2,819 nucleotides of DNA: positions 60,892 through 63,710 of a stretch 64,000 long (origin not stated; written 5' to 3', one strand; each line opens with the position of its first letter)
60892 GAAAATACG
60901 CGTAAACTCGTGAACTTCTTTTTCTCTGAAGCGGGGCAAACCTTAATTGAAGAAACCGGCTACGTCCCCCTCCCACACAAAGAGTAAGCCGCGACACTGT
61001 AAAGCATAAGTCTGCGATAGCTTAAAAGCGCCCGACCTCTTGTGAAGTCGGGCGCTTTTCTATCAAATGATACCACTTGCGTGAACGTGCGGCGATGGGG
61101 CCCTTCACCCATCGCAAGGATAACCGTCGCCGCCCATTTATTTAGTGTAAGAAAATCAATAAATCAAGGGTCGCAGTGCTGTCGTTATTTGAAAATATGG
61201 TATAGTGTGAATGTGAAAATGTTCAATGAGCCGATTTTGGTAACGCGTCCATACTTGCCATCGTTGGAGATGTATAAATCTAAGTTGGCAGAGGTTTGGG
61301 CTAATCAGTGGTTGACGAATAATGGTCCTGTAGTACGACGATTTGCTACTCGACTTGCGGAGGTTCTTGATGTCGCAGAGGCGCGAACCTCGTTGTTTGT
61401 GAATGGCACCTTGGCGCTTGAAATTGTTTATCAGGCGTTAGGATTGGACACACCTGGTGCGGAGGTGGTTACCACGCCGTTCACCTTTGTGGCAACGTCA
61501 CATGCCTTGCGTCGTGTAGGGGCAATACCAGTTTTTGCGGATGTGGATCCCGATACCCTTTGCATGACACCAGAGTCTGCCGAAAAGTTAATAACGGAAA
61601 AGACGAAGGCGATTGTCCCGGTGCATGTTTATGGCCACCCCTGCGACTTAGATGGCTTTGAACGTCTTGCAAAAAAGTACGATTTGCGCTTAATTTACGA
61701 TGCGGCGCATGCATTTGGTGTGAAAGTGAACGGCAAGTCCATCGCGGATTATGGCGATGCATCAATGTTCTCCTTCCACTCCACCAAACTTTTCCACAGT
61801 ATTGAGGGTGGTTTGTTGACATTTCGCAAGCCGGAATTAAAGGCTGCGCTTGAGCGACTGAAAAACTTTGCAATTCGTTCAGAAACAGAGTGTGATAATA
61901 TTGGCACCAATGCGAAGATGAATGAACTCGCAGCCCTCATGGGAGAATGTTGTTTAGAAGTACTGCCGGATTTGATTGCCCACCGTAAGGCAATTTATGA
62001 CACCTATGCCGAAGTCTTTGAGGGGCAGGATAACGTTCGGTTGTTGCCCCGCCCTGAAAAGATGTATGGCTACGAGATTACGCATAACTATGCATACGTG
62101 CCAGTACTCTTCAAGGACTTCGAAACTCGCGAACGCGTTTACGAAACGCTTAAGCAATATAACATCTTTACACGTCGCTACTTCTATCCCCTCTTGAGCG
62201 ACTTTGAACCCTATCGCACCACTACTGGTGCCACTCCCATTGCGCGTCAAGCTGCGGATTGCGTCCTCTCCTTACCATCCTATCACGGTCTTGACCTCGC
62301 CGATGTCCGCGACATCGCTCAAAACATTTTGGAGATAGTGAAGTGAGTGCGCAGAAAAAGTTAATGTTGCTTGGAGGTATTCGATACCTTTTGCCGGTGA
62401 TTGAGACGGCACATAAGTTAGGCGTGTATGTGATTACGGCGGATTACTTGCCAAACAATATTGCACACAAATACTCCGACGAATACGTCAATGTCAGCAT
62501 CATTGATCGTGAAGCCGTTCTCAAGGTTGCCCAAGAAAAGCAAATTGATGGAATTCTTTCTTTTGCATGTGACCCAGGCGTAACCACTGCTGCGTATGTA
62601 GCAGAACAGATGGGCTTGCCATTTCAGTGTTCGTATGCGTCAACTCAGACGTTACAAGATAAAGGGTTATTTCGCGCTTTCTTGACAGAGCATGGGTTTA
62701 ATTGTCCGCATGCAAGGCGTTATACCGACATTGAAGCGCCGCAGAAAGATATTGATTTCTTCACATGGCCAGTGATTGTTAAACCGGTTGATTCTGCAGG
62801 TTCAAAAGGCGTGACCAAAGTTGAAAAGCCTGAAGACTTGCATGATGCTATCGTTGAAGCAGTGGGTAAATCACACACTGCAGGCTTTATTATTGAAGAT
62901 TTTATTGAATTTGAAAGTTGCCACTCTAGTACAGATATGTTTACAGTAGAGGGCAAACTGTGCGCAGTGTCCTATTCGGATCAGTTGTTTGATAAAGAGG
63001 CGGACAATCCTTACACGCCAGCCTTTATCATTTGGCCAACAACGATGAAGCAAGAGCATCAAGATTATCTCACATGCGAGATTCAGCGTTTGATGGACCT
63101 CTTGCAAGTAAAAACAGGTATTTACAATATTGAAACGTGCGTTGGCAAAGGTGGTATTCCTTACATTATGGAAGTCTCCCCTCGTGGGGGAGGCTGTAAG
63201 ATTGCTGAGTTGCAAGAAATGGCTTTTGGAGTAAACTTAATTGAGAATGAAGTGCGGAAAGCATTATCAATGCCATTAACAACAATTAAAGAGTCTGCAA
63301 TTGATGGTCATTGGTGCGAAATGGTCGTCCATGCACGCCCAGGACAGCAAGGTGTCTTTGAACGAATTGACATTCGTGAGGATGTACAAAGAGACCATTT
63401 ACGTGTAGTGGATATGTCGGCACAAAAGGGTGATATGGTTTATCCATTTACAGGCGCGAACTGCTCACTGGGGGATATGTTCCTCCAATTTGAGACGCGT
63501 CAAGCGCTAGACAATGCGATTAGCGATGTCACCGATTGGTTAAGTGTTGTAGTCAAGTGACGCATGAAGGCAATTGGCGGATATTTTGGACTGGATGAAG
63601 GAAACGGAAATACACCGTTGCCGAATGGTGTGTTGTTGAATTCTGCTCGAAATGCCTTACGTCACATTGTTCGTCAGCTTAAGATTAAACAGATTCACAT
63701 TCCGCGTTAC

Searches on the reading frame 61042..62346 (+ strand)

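Call 103: search_protein_families(library=pfam, proteins=[window:61042-62346:+], max_evalue=0.00001)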
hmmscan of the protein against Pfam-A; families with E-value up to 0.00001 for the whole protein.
window:61042-62346:+ (434 aa): 1 family
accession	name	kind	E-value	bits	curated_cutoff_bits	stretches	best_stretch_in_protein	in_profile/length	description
PF01041.23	DegT_DnrJ_EryC1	-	8.3e-90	302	19.8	1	80-429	9-359/360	DegT/DnrJ/EryC1/StrS aminotransferase family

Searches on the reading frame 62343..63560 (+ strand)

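Call 103: search_protein_families(library=pfam, proteins=[window:62343-63560:+], max_evalue=0.00001)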
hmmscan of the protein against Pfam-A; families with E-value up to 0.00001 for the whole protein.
window:62343-63560:+ (405 aa): 4 families
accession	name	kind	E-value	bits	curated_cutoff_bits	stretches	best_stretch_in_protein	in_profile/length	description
PF02655.19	ATP-grasp_3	-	1.1e-10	42.3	23.2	1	105-282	2-157/160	ATP-grasp domain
PF13535.11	ATP-grasp_4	-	8.8e-09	35.6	27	1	142-287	3-158/160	ATP-grasp domain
PF07478.18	Dala_Dala_lig_C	-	2.1e-08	34.4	24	1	132-290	27-184/204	D-ala D-ala ligase C-terminus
PF02222.28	ATP-grasp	-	1.3e-07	31.9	27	1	114-281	3-162/179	ATP-grasp domain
